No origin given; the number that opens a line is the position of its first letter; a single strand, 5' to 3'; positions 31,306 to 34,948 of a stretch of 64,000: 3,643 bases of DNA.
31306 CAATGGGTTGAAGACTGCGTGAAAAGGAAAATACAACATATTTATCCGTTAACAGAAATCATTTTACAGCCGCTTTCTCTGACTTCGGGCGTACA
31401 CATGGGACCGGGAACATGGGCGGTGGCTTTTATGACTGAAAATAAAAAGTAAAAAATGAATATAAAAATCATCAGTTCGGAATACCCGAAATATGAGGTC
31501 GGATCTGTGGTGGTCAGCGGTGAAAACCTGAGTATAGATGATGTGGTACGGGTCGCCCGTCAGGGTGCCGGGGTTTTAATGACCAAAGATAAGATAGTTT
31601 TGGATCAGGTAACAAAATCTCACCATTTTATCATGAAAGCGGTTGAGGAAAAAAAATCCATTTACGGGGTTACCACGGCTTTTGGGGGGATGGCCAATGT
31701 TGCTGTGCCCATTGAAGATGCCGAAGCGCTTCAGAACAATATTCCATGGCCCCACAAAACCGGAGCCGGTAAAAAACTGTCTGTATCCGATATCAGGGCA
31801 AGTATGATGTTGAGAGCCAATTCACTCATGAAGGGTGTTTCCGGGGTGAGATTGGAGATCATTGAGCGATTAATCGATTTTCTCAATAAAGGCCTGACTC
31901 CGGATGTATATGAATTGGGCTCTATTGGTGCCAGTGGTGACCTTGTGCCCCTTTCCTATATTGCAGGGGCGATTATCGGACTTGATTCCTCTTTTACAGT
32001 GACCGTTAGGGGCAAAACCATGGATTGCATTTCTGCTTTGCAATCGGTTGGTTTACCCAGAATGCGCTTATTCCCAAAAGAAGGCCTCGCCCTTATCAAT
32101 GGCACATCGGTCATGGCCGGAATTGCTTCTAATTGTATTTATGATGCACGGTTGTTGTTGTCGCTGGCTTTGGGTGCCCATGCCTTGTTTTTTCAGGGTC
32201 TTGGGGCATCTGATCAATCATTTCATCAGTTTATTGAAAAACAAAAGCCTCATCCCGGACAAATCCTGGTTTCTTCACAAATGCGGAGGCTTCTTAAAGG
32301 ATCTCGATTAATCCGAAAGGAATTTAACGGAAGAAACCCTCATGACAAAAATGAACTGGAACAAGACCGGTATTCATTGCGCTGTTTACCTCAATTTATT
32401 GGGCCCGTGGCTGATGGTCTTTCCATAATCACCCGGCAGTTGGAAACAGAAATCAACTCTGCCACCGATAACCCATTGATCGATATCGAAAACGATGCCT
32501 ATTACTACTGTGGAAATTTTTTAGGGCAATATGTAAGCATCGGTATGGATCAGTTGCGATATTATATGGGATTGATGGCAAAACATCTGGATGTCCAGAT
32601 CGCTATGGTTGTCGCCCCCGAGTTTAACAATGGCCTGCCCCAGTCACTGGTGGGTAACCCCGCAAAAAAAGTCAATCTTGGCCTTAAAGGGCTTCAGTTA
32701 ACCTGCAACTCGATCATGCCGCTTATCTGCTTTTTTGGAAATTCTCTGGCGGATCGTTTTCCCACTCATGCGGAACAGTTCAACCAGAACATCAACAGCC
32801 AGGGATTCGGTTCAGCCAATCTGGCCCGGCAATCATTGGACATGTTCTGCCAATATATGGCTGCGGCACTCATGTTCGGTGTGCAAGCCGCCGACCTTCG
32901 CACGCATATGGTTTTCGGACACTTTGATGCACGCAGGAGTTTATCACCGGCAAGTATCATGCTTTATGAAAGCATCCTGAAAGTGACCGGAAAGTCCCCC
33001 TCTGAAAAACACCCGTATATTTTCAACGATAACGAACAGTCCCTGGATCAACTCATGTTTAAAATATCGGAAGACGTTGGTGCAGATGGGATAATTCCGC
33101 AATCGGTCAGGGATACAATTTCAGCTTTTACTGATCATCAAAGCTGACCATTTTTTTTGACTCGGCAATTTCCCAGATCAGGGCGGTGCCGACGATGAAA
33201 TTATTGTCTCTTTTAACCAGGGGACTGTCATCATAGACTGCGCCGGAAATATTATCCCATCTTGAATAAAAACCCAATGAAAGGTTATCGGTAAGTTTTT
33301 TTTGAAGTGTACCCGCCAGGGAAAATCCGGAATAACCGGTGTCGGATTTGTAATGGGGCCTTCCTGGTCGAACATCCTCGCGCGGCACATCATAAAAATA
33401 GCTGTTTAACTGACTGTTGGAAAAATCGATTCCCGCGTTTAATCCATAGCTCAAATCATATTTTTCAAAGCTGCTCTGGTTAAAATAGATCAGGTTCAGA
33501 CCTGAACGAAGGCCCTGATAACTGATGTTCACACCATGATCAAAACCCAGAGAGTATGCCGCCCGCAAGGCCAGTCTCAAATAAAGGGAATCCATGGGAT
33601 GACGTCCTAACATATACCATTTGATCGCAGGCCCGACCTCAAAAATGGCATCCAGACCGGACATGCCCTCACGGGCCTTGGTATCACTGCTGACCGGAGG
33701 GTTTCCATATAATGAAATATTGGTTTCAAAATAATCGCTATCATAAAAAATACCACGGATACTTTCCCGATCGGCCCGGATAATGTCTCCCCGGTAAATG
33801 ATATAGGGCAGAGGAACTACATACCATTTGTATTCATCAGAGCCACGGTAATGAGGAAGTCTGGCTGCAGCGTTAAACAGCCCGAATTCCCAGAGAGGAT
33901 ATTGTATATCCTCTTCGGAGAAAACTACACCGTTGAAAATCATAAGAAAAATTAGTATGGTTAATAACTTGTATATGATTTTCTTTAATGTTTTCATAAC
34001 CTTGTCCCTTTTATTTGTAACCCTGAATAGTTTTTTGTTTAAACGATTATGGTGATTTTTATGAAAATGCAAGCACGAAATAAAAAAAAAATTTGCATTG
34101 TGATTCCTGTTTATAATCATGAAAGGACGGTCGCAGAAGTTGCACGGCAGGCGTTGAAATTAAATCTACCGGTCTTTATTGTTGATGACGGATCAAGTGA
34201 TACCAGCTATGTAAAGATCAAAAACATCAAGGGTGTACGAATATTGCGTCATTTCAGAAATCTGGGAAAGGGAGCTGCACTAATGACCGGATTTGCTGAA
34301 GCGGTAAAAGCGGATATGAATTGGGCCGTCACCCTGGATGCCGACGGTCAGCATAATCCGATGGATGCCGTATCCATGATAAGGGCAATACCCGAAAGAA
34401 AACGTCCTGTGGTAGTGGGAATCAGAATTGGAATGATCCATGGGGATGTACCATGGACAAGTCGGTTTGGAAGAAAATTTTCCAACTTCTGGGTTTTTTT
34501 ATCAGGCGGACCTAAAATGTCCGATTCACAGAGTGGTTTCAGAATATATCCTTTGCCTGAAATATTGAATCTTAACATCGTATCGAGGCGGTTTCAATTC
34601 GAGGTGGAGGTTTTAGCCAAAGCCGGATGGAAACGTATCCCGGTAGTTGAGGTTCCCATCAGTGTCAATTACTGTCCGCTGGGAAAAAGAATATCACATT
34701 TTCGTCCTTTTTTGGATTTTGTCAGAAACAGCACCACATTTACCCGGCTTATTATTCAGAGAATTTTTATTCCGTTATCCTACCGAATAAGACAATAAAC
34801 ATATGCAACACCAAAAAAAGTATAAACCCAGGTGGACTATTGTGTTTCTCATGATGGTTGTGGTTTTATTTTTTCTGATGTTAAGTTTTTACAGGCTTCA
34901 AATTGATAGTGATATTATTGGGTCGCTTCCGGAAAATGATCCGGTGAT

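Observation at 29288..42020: Abridged aryl-polyene/xanthomonadin-like lipid cluster with a FakA/DegV-type activator and a B12-radical SAM enzyme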

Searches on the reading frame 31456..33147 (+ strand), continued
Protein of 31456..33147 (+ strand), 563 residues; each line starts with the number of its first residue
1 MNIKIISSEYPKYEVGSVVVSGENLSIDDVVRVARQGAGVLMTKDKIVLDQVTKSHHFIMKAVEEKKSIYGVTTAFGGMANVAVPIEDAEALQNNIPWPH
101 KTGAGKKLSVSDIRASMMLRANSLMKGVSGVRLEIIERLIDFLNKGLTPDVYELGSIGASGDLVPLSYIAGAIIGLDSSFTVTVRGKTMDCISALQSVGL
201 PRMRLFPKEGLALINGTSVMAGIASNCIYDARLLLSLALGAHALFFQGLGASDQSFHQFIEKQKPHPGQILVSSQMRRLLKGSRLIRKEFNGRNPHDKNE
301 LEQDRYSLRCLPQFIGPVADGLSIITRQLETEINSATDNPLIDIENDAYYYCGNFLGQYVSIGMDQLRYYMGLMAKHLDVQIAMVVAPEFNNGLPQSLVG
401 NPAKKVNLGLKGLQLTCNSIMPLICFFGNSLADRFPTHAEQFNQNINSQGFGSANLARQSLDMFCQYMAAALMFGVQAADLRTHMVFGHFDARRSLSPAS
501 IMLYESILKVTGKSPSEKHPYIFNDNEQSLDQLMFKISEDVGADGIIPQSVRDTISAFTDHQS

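Call 44: find_encoding_contigs(protein=P0131, flank=10000, max_places=1)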
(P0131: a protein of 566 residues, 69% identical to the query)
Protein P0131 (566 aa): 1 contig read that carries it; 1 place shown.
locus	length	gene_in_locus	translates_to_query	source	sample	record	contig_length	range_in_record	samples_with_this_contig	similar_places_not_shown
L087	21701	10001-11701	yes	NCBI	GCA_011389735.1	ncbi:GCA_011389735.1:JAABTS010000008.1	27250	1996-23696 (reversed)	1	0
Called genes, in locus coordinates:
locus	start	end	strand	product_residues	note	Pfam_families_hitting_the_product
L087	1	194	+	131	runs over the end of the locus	PF09424:YqeY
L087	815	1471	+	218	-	PF02525:Flavodoxin_2 (weak), PF03358:FMN_red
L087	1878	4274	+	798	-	PF08448:PAS_4 (faint), PF00989:PAS (weak), PF08447:PAS_3, PF00989:PAS, PF13426:PAS_9, PF08447:PAS_3, PF00990:GGDEF, PF00563:EAL, +1 more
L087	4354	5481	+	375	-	PF10263:SprT-like, PF10979:DUF2786, PF23771:DUF7168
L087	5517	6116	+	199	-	PF09695:YtfJ_HI0045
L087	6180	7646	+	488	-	PF00989:PAS (weak), PF08448:PAS_4 (faint), PF13188:PAS_8 (faint), PF08447:PAS_3, PF13426:PAS_9 (weak), PF08447:PAS_3 (weak), PF02518:HATPase_c, PF14501:HATPase_c_5 (weak)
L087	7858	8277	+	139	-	PF13279:4HBT_2, PF03061:4HBT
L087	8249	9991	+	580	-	PF02734:Dak2, PF21645:FakA-like_M, PF02645:DegV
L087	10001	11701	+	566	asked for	PF00221:Lyase_aromatic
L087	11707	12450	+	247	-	PF00535:Glycos_transf_2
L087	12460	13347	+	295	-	PF03279:Lip_A_acyltrans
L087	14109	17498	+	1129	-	PF00176:SNF2-rel_dom, PF00270:DEAD (faint), PF04851:ResIII, PF00271:Helicase_C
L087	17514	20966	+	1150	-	PF07669:Eco57I, PF02384:N6_Mtase (weak)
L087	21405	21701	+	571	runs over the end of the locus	PF03235:GmrSD_N, PF07510:GmrSD_C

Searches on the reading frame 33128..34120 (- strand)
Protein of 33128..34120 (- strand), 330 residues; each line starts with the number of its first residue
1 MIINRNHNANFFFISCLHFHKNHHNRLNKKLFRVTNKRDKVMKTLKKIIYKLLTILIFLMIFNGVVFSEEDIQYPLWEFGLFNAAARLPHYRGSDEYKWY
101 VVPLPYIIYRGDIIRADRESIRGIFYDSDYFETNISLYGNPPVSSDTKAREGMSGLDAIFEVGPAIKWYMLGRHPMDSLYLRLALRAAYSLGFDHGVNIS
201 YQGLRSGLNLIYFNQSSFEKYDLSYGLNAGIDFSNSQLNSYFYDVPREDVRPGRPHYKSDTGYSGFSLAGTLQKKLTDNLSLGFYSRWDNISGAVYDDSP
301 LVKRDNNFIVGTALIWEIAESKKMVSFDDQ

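Call 3: search_protein_families(library=pfam, proteins=[window:33128-34120:-], max_evalue=0.01)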
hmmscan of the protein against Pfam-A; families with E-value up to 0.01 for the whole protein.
window:33128-34120:- (330 aa): 1 family
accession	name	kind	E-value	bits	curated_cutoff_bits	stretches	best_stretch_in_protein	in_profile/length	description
PF06629.18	MipA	-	3.6e-32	112.8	24.2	1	85-317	5-220/221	MltA-interacting protein MipA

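Call 6: search_protein_families(library=ncbifam, proteins=[window:33128-34120:-], max_evalue=0.001)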
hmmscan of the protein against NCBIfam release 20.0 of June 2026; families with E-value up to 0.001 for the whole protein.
window:33128-34120:- (330 aa): 1 family
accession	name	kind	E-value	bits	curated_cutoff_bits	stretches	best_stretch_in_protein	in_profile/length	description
NF045789.1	OmpVVibrio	equivalog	1.3e-07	31.4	400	1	189-315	136-256/259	outer membrane protein OmpV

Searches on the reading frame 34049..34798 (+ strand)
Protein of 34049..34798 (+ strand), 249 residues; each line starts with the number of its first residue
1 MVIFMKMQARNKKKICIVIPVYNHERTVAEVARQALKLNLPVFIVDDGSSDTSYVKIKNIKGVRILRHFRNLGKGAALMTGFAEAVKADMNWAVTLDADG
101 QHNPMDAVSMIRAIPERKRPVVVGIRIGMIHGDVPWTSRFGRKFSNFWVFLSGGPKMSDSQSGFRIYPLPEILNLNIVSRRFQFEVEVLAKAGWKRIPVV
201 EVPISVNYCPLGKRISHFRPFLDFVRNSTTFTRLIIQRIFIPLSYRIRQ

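Call 3: search_protein_families(library=pfam, proteins=[window:34049-34798:+], max_evalue=0.01)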
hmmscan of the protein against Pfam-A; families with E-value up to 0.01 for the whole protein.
window:34049-34798:+ (249 aa): 2 families
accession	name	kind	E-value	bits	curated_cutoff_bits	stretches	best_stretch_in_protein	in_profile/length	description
PF00535.33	Glycos_transf_2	-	1.2e-20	74.6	23.3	1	16-139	1-128/168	Glycosyl transferase family 2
PF10111.15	Glyco_tranf_2_2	-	0.00012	22.1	27.3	1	17-99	2-91/276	Glycosyltransferase like family 2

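Call 6: search_protein_families(library=ncbifam, proteins=[window:34049-34798:+], max_evalue=0.001)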
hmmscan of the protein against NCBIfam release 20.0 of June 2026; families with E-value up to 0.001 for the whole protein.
window:34049-34798:+ (249 aa): 11 families
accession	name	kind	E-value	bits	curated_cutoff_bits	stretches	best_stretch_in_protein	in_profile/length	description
NF058614.1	PPMAGASynPpgS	equivalog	1.3e-23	83.6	370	1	16-209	3-199/226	polyprenyl-phospho-N-acetylgalactosaminyl synthase PpgS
TIGR04182.1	glyco_TIGR04182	equivalog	4.2e-18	65.7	325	1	15-233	2-216/293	S-layer glycoprotein N-glycosyltransferase AglJ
NF007986.1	PRK10714.1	equivalog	1.8e-10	40.3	529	1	11-126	4-126/316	undecaprenyl-phosphate 4-deoxy-4-formamido-L-arabinose transferase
TIGR03937.1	PgaC_IcaA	equivalog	2.4e-10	40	422.3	1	6-116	38-152/407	poly-beta-1,6-N-acetyl-D-glucosamine synthase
NF047588.1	GlcsyltransPgfSStrep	equivalog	3e-09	36.5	500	1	14-165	2-157/308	glycosyltransferase PgfS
TIGR03965.1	mycofact_glyco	equivalog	9.6e-08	31.3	280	1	7-85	68-153/467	mycofactocin biosynthesis glycosyltransferase MftF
TIGR04283.1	glyco_like_mftF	equivalog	4.6e-06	26.4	182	1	15-122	1-104/221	TIGR04283 family arsenosugar biosynthesis glycosyltransferase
NF041391.1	DPhHxTase_Halo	equivalog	4.7e-05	22.5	375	1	43-175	27-153/213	dolichyl-phosphate hexose transferase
NF007482.0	PRK10073.1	equivalog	7.9e-05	21.8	423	1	11-85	4-84/334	glycosyltransferase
NF041875.1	EPS_EpsD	equivalog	0.0002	20.8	370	1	17-124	3-114/325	exopolysaccharide biosynthesis glycosyltransferase EpsD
NF047683.1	TeichurnBiosyTuaG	equivalog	0.00022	21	400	1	10-103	3-100/252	teichuronic acid biosynthesis protein TuaG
